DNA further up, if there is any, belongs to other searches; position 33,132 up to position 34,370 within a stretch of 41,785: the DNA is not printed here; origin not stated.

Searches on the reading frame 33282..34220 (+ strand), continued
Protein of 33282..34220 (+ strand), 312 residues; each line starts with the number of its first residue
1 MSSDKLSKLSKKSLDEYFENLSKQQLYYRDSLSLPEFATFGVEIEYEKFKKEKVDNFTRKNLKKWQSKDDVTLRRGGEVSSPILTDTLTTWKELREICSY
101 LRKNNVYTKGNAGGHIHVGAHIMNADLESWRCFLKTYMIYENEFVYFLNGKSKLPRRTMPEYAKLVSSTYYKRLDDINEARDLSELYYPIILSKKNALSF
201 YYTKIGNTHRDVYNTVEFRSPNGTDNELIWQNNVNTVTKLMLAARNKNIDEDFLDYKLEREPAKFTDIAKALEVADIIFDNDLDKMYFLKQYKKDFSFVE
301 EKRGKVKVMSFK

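Call 42: predict_structure(alignment_id=A1)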
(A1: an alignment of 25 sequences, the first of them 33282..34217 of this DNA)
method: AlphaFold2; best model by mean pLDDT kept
length: 312 residues; sequences in the alignment: 25
mean_pLDDT: 90.2   pTM: 0.90
mean pLDDT of the five models: 90.2, 90.1, 89.9, 89.0, 88.4
residues with pLDDT >= 90: 233; 70-90: 58; 50-70: 7; < 50: 14
segments of 3 or more residues with pLDDT < 50: 301-312
pLDDT, mean of each block of 10 residues (from residue 1): 72 88 87 96 94 94 91 87 96 97 92 95 95 98 97 91 95 97 94 95 88 92 94 98 96 95 89 95 93 76 42 36
secondary structure, 60 per line:
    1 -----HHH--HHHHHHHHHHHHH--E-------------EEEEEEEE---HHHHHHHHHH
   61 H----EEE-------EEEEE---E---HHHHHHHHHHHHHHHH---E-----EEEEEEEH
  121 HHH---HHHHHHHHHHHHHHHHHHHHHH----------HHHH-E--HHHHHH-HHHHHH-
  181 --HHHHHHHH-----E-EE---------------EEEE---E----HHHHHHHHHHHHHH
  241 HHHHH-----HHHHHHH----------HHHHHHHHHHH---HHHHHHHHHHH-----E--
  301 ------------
elements in order: H11-23 E40-47 H51-61 E66-68 E76-80 H88-103 E113-119 H120-123 H127-148 H159-162 H167-172 H174-179 H183-190 E215-218 H227-245 H251-257 H268-278 H282-292

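Call 46: find_related_loci(query=A1, collection=viral_contigs, flank=6000)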
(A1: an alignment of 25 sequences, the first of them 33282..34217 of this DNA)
Query A1 (312 aa) in viral_contigs; peptide patterns used: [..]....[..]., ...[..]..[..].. (x = any residue, [..] = any of these).
53 stretches matched a pattern, but none encodes a relative of the query by tblastn (E <= 1e-3).

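Call 48: fold_search(model_id=the predicted structure, library=pdb)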
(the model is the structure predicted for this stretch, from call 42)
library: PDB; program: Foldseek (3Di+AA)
matches with E <= 10: 456; with E <= 0.001: 32
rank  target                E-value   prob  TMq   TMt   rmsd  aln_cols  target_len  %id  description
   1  9y4a_A                6.7e-06  1.00  0.40  0.32  11.2       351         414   14  His-tagged Glutamine Synthetase on a Ni-NTA lipid monolayer grid (released 2026-04-01)
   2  7tf6_A                2.1e-05  1.00  0.38  0.29  11.9       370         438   10  S. aureus GS(12)-Q-GlnR peptide (released 2022-06-29)
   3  8oon_D                3.1e-05  1.00  0.36  0.28  10.7       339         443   14  Glutamine synthetase from Methanothermococcus thermolithotrophicus at a resolution of 2.43 A (released 2024-01-24)
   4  4lnn_F                4.5e-05  1.00  0.40  0.31  10.8       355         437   12  B. subtilis glutamine synthetase structures reveal large active site conformational changes and basis for isoenzyme sp (released 2013-11-13)
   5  8oon_A                5.3e-05  1.00  0.38  0.29  10.4       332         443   15  Glutamine synthetase from Methanothermococcus thermolithotrophicus at a resolution of 2.43 A (released 2024-01-24)
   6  8fbp_M                8.1e-05  1.00  0.43  0.34  11.8       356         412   10  Glutamine synthetase from Pseudomonas aeruginosa, filament double-unit in compressed conformation (released 2024-02-14)
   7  8tfk_A                9.5e-05  1.00  0.40  0.30   9.9       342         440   11  Cryo-EM structure of the Methanosarcina mazei glutamine synthetase (GS) with Met-Sox-P and ADP (released 2023-11-15)
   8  7tdp_B                9.5e-05  1.00  0.42  0.32  10.4       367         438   10  Structure of Paenibacillus polymyxa GS bound to Met-Sox-P-ADP (Transition state complex) to 1.98 Angstom (released 2022-06-29)
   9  9n4x_F                1.0e-04  1.00  0.40  0.31  11.7       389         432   10  CryoEM structure of the Azotobacter vinelandii glutamine synthetase (released 2025-07-30)
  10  1tt4_A                1.1e-04  1.00  0.46  0.41   9.5       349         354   11  Structure of NP459575, a predicted glutathione synthase from Salmonella typhimurium (released 2004-08-17)
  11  4lni_J                1.1e-04  1.00  0.41  0.31  11.0       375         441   10  B. subtilis glutamine synthetase structures reveal large active site conformational changes and basis for isoenzyme sp (released 2013-11-06)
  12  4s0r_D                1.9e-04  1.00  0.36  0.27  12.2       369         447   12  Structure of GS-TnrA complex (released 2015-03-04)
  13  5dm3_F                2.2e-04  1.00  0.37  0.32   9.5       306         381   10  Crystal Structure of Glutamine Synthetase from Chromohalobacter salexigens DSM 3043(Csal_0679, TARGET EFI-550015) with (released 2015-09-16)
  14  4lnn_L                2.2e-04  1.00  0.38  0.29  11.4       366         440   13  B. subtilis glutamine synthetase structures reveal large active site conformational changes and basis for isoenzyme sp (released 2013-11-13)
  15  7tf9_A                2.3e-04  1.00  0.38  0.29  11.4       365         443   10  L. monocytogenes GS(14)-Q-GlnR peptide (released 2022-06-29)
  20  1r8g_A                4.0e-04  1.00  0.38  0.34  11.5       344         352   12  Structure and function of YbdK (released 2004-08-17)
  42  1r8g_B                1.8e-03  1.00  0.39  0.35  12.1       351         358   11  Structure and function of YbdK (released 2004-08-17)
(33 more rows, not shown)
